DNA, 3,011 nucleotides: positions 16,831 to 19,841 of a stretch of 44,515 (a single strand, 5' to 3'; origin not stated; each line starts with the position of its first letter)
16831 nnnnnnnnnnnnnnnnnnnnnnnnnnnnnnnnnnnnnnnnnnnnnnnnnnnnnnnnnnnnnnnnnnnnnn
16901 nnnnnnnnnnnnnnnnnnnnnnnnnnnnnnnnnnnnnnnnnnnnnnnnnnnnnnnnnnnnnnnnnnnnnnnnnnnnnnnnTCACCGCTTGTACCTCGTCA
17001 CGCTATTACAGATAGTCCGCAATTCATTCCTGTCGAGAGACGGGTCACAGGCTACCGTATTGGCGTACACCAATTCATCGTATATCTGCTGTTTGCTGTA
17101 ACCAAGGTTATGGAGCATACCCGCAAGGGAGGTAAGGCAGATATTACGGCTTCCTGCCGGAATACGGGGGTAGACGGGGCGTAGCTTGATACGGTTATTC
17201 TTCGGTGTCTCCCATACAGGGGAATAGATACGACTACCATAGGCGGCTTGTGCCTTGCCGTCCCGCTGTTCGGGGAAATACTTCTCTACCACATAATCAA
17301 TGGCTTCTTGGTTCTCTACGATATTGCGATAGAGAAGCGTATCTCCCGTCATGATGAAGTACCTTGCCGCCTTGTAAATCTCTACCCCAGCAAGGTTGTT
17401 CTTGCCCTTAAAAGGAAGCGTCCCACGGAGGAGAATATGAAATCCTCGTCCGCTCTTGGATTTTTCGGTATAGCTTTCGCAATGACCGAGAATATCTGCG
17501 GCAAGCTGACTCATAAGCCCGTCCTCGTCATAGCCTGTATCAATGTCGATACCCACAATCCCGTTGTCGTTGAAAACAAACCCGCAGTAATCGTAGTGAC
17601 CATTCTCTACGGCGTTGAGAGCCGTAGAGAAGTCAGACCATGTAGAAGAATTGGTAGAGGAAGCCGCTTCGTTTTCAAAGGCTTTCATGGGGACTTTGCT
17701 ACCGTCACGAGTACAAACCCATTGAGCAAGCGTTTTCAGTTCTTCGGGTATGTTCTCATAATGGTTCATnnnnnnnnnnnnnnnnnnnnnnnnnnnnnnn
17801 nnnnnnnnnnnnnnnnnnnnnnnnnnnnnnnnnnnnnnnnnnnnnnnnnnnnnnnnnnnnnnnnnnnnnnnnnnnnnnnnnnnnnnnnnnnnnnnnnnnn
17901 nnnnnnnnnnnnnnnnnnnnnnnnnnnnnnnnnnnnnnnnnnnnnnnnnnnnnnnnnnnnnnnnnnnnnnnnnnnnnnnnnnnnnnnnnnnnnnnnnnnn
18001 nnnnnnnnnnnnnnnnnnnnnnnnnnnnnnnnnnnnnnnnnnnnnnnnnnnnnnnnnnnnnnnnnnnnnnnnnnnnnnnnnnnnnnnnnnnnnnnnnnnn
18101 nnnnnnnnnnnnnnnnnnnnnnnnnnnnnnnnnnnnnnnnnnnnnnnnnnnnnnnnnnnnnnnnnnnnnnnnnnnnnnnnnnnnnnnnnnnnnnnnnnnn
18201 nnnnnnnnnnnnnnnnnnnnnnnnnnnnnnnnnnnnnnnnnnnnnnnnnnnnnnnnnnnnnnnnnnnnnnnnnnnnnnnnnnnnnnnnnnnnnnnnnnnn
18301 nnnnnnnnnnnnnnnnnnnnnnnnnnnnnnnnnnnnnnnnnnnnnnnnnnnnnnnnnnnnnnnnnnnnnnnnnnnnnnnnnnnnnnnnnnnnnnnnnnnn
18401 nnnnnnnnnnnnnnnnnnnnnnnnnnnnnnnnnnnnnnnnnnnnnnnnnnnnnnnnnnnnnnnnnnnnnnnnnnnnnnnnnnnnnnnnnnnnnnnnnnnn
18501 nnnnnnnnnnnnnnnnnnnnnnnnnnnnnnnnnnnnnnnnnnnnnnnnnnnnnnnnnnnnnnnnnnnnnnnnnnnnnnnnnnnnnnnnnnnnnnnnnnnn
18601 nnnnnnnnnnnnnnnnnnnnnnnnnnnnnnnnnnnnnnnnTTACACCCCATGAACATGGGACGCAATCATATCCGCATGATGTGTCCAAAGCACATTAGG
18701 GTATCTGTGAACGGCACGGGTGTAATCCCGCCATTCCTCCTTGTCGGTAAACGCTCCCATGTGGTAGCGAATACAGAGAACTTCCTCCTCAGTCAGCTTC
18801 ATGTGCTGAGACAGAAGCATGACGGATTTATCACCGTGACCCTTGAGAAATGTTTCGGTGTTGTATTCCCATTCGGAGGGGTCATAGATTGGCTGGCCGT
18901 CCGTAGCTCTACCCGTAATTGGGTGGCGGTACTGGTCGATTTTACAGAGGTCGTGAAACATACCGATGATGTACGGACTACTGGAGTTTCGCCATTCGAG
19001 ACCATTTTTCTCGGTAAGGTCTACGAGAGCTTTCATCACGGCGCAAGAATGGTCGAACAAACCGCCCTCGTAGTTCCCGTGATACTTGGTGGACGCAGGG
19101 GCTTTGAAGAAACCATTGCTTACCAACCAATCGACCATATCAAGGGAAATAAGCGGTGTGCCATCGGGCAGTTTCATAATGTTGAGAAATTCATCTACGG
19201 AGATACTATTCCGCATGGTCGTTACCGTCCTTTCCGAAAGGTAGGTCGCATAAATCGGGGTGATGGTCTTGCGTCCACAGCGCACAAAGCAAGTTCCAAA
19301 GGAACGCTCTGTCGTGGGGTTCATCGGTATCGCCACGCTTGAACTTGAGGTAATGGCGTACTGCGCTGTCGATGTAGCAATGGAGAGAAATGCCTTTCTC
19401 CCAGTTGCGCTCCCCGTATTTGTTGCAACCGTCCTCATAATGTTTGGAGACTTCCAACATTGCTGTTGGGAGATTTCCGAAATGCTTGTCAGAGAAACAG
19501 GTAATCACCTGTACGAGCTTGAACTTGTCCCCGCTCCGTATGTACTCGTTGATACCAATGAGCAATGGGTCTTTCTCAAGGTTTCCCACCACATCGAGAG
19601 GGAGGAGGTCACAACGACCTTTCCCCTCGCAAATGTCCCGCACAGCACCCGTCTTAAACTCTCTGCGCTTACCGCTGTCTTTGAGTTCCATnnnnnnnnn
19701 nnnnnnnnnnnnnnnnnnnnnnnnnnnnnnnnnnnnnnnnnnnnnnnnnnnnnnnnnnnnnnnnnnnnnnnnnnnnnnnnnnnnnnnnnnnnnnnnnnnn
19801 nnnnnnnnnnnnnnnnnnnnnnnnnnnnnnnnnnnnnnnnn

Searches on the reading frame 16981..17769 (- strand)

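Call 26: search_protein_families(library=phrogs, proteins=[window:16981-17769:-], max_evalue=0.001)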
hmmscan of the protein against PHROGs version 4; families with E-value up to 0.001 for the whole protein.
window:16981-17769:- (262 aa): 6 families
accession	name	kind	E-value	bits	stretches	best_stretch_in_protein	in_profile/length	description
phrog_1829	-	DNA, RNA and nucleotide metabolism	2.5e-44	152.6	1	3-173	2-188/772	DNA primase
phrog_13901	-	DNA, RNA and nucleotide metabolism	1.6e-41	143.6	1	3-176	7-192/341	DNA primase/helicase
phrog_3022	-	DNA, RNA and nucleotide metabolism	4.6e-30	105.7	1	2-172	4-192/788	DNA primase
phrog_8643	-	DNA, RNA and nucleotide metabolism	9.2e-25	88.4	1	5-144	35-170/179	DNA polymerase/primase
phrog_15962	-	DNA, RNA and nucleotide metabolism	3.2e-18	66.4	1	42-144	79-187/835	DNA primase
phrog_695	-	DNA, RNA and nucleotide metabolism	3.3e-08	33.7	1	56-259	54-266/704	DNA polymerase/primase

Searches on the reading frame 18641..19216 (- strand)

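Call 27: search_protein_families(library=phrogs, proteins=[window:18641-19216:-], max_evalue=0.001)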
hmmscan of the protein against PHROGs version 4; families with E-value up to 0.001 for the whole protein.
window:18641-19216:- (191 aa): 2 families
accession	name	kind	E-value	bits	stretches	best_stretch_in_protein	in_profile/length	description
phrog_5889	-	unknown function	3e-34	119.5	1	27-188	37-195/242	-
phrog_28876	-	other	4.8e-30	105.7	1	27-188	24-192/435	metal-dependent phosphohydrolase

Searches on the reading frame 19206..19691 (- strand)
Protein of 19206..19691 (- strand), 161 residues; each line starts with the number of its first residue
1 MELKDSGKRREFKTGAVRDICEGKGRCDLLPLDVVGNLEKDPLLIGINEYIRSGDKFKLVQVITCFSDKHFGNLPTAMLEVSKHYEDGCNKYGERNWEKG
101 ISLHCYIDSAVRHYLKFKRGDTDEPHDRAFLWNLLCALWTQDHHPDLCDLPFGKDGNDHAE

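Call 27: search_protein_families(library=phrogs, proteins=[window:19206-19691:-], max_evalue=0.001)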
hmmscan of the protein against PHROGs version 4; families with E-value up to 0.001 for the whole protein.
window:19206-19691:- (161 aa): 5 families
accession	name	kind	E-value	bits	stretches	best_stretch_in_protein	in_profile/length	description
phrog_18716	-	unknown function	1.4e-45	155.2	1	3-153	2-109/114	-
phrog_801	-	DNA, RNA and nucleotide metabolism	1.8e-14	55.2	1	75-155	115-201/476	dATP / dGTP pyrophosphohydrolase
phrog_2252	-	lysis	5.7e-11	43.7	1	76-136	121-187/285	endolysin; inhibits RNA polymerase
phrog_11257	-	unknown function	1.3e-08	36.2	1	77-150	30-108/200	-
phrog_16254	-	unknown function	0.00052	20.5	1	77-124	36-84/377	-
